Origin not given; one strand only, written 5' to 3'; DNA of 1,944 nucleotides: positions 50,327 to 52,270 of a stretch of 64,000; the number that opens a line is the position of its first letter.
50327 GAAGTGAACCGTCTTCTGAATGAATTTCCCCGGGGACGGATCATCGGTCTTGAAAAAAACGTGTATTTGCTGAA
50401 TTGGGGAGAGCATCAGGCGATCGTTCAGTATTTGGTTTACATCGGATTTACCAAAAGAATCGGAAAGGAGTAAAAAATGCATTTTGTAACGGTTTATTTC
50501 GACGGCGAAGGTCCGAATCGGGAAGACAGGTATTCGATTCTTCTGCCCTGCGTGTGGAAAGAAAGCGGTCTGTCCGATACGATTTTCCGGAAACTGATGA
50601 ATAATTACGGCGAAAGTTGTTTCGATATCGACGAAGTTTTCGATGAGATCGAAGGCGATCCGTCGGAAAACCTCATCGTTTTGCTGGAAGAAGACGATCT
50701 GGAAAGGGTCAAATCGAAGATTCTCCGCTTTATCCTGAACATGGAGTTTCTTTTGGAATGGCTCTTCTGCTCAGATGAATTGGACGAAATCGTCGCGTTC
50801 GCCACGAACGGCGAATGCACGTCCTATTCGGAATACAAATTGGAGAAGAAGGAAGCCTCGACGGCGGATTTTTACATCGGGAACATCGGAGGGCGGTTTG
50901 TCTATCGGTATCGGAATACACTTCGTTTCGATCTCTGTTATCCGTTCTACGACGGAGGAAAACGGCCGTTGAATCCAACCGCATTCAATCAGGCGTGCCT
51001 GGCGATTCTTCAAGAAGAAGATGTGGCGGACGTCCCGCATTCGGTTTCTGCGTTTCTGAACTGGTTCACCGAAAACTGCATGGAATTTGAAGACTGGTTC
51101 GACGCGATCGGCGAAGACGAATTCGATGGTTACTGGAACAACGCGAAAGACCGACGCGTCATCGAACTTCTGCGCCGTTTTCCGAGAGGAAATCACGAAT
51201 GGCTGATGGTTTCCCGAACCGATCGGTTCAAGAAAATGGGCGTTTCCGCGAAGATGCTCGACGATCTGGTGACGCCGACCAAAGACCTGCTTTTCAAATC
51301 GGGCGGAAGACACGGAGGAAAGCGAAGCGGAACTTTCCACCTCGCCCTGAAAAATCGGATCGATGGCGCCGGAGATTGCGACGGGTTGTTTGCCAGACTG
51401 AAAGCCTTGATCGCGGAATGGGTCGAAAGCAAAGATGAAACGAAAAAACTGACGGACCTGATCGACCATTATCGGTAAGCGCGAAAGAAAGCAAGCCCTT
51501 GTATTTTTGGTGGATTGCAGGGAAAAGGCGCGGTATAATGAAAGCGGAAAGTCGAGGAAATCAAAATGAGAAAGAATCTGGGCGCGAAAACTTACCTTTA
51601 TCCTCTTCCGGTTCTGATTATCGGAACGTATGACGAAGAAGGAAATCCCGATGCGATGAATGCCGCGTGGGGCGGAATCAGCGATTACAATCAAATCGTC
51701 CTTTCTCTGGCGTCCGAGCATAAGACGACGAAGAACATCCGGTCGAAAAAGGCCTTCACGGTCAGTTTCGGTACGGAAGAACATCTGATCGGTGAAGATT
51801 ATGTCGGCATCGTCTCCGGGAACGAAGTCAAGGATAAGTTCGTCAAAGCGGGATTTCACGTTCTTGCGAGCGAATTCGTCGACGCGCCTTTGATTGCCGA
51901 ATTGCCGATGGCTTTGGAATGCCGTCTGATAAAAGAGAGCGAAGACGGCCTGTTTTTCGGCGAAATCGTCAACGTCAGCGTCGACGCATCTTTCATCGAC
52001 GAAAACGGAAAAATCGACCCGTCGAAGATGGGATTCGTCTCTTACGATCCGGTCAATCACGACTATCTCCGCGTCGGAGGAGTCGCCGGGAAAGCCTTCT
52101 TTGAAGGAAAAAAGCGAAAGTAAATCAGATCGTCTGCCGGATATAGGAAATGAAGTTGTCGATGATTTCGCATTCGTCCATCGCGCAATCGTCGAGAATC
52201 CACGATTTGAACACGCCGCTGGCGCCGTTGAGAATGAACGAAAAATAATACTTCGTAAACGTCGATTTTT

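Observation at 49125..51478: Tightly coupled four-gene operon of unknown function built around a paralogous beta-rich (DUF2589-like) protein pair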

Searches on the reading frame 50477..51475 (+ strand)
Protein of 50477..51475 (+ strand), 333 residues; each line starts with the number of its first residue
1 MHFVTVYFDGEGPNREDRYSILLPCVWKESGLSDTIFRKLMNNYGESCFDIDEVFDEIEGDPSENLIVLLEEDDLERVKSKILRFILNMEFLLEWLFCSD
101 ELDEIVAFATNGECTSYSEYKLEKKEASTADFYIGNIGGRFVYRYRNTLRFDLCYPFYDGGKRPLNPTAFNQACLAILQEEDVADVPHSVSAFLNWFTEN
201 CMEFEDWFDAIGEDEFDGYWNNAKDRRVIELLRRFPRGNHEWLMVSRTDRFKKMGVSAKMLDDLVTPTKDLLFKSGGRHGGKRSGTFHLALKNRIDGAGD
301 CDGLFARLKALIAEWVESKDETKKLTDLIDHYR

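Call 3: search_protein_families(library=pfam, proteins=[window:50477-51475:+], max_evalue=1)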
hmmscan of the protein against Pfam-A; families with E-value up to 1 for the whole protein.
window:50477-51475:+ (333 aa): 0 families

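Call 4: search_protein_families(library=padloc, proteins=[window:50477-51475:+], max_evalue=1)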
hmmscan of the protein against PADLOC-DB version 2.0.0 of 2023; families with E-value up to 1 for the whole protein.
window:50477-51475:+ (333 aa): 1 family
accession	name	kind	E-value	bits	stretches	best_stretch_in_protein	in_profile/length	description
PDLC00778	Cyclase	-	0.022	11.6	1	195-244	158-201/455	oligonucleotide-cyclase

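Call 5: search_protein_families(library=ncbifam, proteins=[window:50477-51475:+], max_evalue=1)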
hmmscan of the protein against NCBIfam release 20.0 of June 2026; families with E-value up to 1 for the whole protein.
window:50477-51475:+ (333 aa): 0 families

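Call 6: search_protein_families(library=phrogs, proteins=[window:50477-51475:+], max_evalue=1)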
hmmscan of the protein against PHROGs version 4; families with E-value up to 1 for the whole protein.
window:50477-51475:+ (333 aa): 1 family
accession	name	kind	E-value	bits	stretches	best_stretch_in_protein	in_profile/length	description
phrog_30747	-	unknown function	0.017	15.1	0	97-223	61-184/431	-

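Call 11: search_solved_structures(query=window:50477-51475:+, max_evalue=10)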
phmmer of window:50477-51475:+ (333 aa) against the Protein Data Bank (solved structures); distinct sequences matched with E-value up to 10: 2.
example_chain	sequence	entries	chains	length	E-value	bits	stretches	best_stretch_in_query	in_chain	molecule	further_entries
7pwf_H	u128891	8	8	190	1.3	11.5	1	145-203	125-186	Ribosomal protein eS7 | 40S ribosomal protein S7 | Ribosomal protein S7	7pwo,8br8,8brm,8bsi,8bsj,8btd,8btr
8fvy_H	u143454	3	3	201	1.4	11.3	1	145-203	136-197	40S ribosomal protein S7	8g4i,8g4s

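Call 13: find_homologous_proteins(query=window:50477-51475:+)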
Query window:50477-51475:+ (333 aa): 2 proteins with E <= 0.001 among 1475 candidates.
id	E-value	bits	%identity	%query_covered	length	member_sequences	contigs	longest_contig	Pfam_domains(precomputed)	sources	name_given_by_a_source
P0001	4.6e-217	738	96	100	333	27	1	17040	-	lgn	-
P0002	4.0e-157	541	96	73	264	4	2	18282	-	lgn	-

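Call 47: search_protein_representatives(protein=window:50477-51475:+)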
Query: 333 residues. Proteins with E-value up to 0.001 (for the whole library): 282; up to 1e-10: 103; up to 1e-30: 3. The best 150 are listed.
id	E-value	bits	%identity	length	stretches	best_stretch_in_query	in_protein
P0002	1.3e-157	541.0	97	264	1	1-244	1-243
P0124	3.1e-37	145.1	37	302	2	198-325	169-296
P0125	3.6e-34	135.0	95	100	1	1-65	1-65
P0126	1.5e-16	77.1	35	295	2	203-306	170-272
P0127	2.6e-16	76.3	45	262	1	203-308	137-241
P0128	2.6e-16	76.3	44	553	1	202-309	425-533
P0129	2.8e-16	76.2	34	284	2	203-317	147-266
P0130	6.6e-16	75.0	38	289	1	195-313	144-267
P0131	1.6e-15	73.7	41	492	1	204-300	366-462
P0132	4.8e-15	72.1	42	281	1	203-319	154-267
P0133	7.1e-15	71.6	43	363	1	202-308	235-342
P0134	7.4e-15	71.5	43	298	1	201-308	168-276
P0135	8.3e-15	71.4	40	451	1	202-310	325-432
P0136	9.2e-15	71.2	43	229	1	202-308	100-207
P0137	1.6e-14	70.4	39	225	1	203-309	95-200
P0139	5.1e-14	68.8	40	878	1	202-318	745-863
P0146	3.5e-13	66.0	41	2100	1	204-315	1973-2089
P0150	4.0e-13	65.8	41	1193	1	203-309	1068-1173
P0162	1.1e-12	64.4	43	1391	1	203-310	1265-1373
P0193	9.9e-12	61.2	40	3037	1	203-307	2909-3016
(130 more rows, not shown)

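Call 50: search_protein_families(library=pfam, proteins=[P0146, P0193, P0150, P0162, P0139, P0128, P0131, P0124], max_evalue=0.001)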
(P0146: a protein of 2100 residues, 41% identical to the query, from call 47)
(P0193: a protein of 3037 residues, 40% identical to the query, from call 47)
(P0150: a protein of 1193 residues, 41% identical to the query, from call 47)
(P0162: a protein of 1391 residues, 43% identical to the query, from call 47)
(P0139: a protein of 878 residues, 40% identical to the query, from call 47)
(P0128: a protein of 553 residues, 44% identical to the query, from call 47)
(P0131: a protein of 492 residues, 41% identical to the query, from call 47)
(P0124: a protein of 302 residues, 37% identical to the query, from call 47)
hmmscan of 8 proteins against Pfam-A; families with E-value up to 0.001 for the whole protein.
P0146 (2100 aa): 4 families
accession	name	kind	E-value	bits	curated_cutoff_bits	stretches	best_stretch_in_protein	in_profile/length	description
PF05860.19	TPS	-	1.2e-51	176.5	33.5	1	54-300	19-251/252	TPS secretion domain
PF04830.18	DUF637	-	5.7e-26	91.7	26.6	1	1607-1769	1-168/168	Possible hemagglutinin (DUF637)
PF13332.12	Fil_haemagg_2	-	1.2e-08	35.7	22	1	1320-1378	103-160/170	Hemagglutinin repeat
PF05594.20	Fil_haemagg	-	8.9e-06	26.7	21.5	1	380-453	2-71/72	Haemagglutinin repeat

P0193 (3037 aa): 7 families
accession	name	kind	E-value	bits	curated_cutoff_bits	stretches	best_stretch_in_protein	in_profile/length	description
PF07591.16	PT-HINT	-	1.6e-24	87.2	27.7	1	2768-2898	2-136/137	Pretoxin HINT domain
PF05593.20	RHS_repeat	-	2.4e-23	82.4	22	0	2125-2162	1-33/38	RHS Repeat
PF13517.12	FG-GAP_3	-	6.4e-09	36.7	26.9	0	685-751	1-60/61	FG-GAP-like repeat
PF01839.29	FG-GAP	-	9.1e-09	35.5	22.1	0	738-759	6-27/37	FG-GAP repeat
PF13403.11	Hint_2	-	2.8e-07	31.4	28.4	1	2761-2803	2-39/147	Hint domain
PF12256.14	TcdB_toxin_midN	-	4.1e-06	26.7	24.8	1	740-854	33-170/181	Insecticide toxin TcdB middle/N-terminal region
PF01079.26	Hint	-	0.0002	21.5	29.7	1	2758-2835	10-86/213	Hint module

P0150 (1193 aa): 1 family
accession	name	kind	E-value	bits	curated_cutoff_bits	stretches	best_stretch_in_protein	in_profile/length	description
PF07591.16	PT-HINT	-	6.6e-18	65.7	27.7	1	907-1037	9-136/137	Pretoxin HINT domain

P0162 (1391 aa): 4 families
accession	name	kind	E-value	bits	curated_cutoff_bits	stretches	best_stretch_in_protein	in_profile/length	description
PF05593.20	RHS_repeat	-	3.3e-66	219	22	6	558-594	1-37/38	RHS Repeat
PF20148.4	DUF6531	-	2e-23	82.9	24.1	1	223-295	1-74/74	Domain of unknown function (DUF6531)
PF03527.20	RHS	-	5e-08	33.1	27.9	1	1147-1179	5-37/38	RHS protein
PF25023.1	TEN_YD-shell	-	6.7e-07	28.2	50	0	1118-1220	764-866/909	Teneurin YD-shell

P0139 (878 aa): 2 families
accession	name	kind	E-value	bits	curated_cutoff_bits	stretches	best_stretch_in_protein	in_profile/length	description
PF05593.20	RHS_repeat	-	5.5e-22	78.1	22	2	23-54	1-32/38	RHS Repeat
PF25023.1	TEN_YD-shell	-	5.4e-07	28.5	50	1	184-508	561-866/909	Teneurin YD-shell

P0128 (553 aa): 1 family
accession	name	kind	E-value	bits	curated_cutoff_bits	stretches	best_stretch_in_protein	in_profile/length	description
PF03527.20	RHS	-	2.5e-05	24.5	27.9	1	116-150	2-36/38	RHS protein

P0131 (492 aa): 0 families

P0124 (302 aa): 0 families

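Call 59: find_encoding_contigs(protein=P0124, flank=6000, max_places=3)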
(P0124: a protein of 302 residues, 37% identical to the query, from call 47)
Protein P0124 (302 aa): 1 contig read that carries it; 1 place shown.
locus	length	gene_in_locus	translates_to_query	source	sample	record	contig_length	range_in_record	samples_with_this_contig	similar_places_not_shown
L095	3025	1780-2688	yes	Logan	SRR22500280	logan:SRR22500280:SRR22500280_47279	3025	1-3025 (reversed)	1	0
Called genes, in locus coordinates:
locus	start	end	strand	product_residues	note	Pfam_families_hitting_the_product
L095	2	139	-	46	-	?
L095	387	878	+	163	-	PF11655:DUF2589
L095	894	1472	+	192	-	PF11655:DUF2589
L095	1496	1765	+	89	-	-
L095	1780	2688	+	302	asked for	-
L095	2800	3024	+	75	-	?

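Call 61: find_encoding_contigs(protein=P0129, flank=5000, max_places=2)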
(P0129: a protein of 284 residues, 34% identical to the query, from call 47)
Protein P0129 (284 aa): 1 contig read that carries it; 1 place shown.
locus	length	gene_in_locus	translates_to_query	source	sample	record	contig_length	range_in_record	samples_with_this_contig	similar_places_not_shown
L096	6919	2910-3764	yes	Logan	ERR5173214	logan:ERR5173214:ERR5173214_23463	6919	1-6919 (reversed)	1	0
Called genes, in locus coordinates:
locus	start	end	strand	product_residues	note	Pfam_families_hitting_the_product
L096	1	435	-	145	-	?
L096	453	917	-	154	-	PF02464:CinA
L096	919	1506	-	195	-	PF01066:CDP-OH_P_transf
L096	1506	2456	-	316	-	PF13413:HTH_25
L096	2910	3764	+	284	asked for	-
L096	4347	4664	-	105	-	PF05103:DivIVA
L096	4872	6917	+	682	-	?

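Call 62: find_encoding_contigs(protein=P0130, flank=5000, max_places=2)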
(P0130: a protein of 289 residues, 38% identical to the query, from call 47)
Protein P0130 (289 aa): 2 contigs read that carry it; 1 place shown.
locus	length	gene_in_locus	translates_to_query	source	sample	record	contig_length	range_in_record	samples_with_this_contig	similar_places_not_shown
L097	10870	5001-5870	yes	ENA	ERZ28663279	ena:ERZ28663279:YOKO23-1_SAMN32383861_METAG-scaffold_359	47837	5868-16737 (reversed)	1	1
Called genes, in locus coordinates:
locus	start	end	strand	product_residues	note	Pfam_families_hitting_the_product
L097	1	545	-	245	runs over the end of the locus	PF03437:BtpA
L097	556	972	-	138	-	PF03610:EIIA-man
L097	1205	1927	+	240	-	PF00392:GntR, PF07702:UTRA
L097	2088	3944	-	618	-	PF01134:GIDA, PF21680:GIDA_C_1st, PF13932:SAM_GIDA_C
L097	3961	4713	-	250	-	PF00459:Inositol_P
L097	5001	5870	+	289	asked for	-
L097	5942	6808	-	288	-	PF17827:PrmC_N, PF06325:PrmA, PF05175:MTS, PF13847:Methyltransf_31, PF08241:Methyltransf_11 (weak), PF13649:Methyltransf_25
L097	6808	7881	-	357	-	PF03462:PCRF, PF00472:RF-1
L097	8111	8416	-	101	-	-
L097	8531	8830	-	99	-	-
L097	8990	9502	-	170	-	-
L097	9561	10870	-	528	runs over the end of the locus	PF02378:PTS_EIIC, PF00367:PTS_EIIB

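Call 86: predict_structure(alignment_id=A6)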
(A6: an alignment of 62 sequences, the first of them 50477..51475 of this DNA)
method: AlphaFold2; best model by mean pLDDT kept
length: 333 residues; sequences in the alignment: 62
mean_pLDDT: 77.3   pTM: 0.60
mean pLDDT of the five models: 77.3, 71.7, 71.0, 71.0, 69.9
residues with pLDDT >= 90: 132; 70-90: 80; 50-70: 70; < 50: 51
segments of 3 or more residues with pLDDT < 50: 1-21, 46-49, 126-129, 148-165
pLDDT, mean of each block of 10 residues (from residue 1): 45 43 52 73 54 57 56 70 69 75 86 87 60 85 72 43 53 68 75 80 94 98 94 89 98 97 93 94 96 98 98 98 97 94
secondary structure, 60 per line:
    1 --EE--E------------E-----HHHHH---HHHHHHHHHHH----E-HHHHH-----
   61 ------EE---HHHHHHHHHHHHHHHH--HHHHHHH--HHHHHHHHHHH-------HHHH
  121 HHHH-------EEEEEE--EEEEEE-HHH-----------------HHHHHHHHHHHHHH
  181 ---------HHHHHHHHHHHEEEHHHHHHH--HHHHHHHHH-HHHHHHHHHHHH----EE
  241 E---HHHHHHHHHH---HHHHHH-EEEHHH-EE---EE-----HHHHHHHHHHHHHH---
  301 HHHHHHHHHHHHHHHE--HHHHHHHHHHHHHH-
elements in order: H26-30 H34-44 H51-55 H72-87 H90-96 H99-109 H117-124 E132-137 E140-145 H167-180 H190-200 E201-203 H204-210 H213-221 H223-234 E239-241 H245-254 H258-263 E265-267 H284-297 H301-315 H319-332

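Call 90: fold_search(model_id=the predicted structure, library=pdb)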
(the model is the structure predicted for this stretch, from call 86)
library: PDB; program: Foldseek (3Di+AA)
matches with E <= 10: 54; with E <= 0.001: 0
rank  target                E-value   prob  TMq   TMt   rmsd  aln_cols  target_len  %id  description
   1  3wfp_A                1.6e+00  0.02  0.09  0.08  20.9       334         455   13  tRNA processing enzyme (apo form 2) (released 2014-01-01)
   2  4fdk_A                1.7e+00  0.04  0.11  0.15  16.5       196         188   15  F78L Tt H-NOX (released 2013-08-28)
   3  3tf0_A                1.8e+00  0.08  0.11  0.18  13.0       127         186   12  Crystal structure of an H-NOX protein from T. tengcongensis (released 2011-11-09)
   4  3lai_C                1.8e+00  0.06  0.10  0.15  12.0       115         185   16  Structural insights into the molecular mechanism of H-NOX activation (released 2010-03-16)
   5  8f1k_M                1.9e+00  0.02  0.12  0.10  25.2       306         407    9  SigN RNA polymerase early-melted intermediate bound to full duplex DNA fragment dhsU36 (-12T) (released 2023-04-05)
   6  5wly                  2.0e+00  0.03  0.10  0.13  15.5       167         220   12  E. coli LpxH- 8 mutations (released 2018-04-11)
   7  9msj_M                2.2e+00  0.02  0.12  0.11  23.1       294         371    8  de novo SigN RNA polymerase NTP-bound open complex (RPo+2A) (released 2025-08-13)
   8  3iqb                  2.8e+00  0.09  0.12  0.18  11.9        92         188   15  Tt I75F/L144F H-NOX (released 2010-01-19)
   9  4u9b                  2.9e+00  0.06  0.11  0.17  12.4        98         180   13  Crystal structure of an H-NOX protein from S. oneidensis in the Fe(II)NO ligation state (released 2014-10-01)
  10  3w6j_F                3.1e+00  0.02  0.10  0.16  16.5       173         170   14  Crystal structure of ScpAB core complex (released 2013-04-24)
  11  7f3w_D                3.1e+00  0.02  0.12  0.09  21.4       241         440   10  Crystal structure of cytochrome P450DA mutant (N190F/V356L/A486E) heme domain (released 2021-07-28)
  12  5wzk_A                3.4e+00  0.03  0.14  0.11  17.4       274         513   13  Structure of APUM23-deletion-of-insert-region-GGAAUUGACGG (released 2017-09-27)
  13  3sj5_B                3.6e+00  0.03  0.12  0.16  12.8       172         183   16  I5F Mutant Structure of T. Tengcongensis H-NOX (released 2011-07-20)
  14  3nvr_B                3.8e+00  0.08  0.11  0.19  12.0        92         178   15  Modulating Heme Redox Potential Through Protein-Induced Porphyrin Distortion (released 2010-09-08)
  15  3nvu_A                4.0e+00  0.07  0.11  0.18  12.0        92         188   15  Modulating Heme Redox Potential Through Protein-Induced Porphyrin Distortion (released 2010-09-08)
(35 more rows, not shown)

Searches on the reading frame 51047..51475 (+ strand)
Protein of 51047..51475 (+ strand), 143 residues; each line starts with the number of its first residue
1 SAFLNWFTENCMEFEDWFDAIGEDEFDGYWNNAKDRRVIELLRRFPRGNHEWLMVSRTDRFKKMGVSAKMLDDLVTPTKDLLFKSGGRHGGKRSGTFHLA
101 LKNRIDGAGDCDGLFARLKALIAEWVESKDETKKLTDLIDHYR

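Call 53: search_protein_families(library=pfam, alignment_id=A3, max_evalue=1)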
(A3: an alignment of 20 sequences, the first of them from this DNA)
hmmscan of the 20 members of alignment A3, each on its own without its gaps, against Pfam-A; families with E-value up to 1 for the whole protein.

A. member 1, seq(143 aa): 0 families

B. families by the number of members that match (of 20 scanned): 11 families
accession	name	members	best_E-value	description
PF21118.2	DosC_2nd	1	0.0014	DosC CZB-like middle domain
PF07304.16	SRA1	1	0.016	Steroid receptor RNA activator (SRA1)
PF12510.13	Smoothelin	1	0.022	Smoothelin cytoskeleton protein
PF08020.16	DUF1706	1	0.061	Protein of unknown function (DUF1706)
PF21748.3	UPF0150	1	0.083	UPF0150-like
PF14716.13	HHH_8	1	0.14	Helix-hairpin-helix domain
PF25510.1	Ubiquitin_DCDC1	1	0.16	Doublecortin domain-containing protein 1-like, ubiquitin domain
PF10922.13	T7-like_gp12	1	0.2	Bacteriophage T7-like, gene 1.2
PF12322.14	T4_baseplate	1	0.22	T4 bacteriophage base plate protein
PF04864.19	Alliinase_C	1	0.25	Allinase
PF13186.11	SPASM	1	0.27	Iron-sulfur cluster-binding domain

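Call 54: search_solved_structures(query=A3, max_evalue=10)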
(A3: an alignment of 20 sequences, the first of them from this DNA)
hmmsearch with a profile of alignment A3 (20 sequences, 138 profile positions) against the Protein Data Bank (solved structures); distinct sequences matched with E-value up to 10: 0.

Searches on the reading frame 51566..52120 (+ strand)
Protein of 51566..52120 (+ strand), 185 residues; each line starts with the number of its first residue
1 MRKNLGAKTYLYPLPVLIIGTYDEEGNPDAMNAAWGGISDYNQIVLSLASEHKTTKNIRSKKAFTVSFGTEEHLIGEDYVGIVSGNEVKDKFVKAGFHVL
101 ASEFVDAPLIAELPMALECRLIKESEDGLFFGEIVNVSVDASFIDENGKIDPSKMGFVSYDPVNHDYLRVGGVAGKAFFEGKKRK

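Call 3: search_protein_families(library=pfam, proteins=[window:51566-52120:+], max_evalue=1)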
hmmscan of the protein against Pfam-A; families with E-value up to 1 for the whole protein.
window:51566-52120:+ (185 aa): 2 families
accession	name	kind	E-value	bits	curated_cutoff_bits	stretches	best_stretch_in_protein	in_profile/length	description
PF01613.24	Flavin_Reduct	-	5.2e-14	53.1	27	1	11-142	3-136/153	Flavin reductase like domain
PF01243.27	PNPOx_N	-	0.03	15.2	28.1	1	15-76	13-66/120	Pyridoxamine 5'-phosphate oxidase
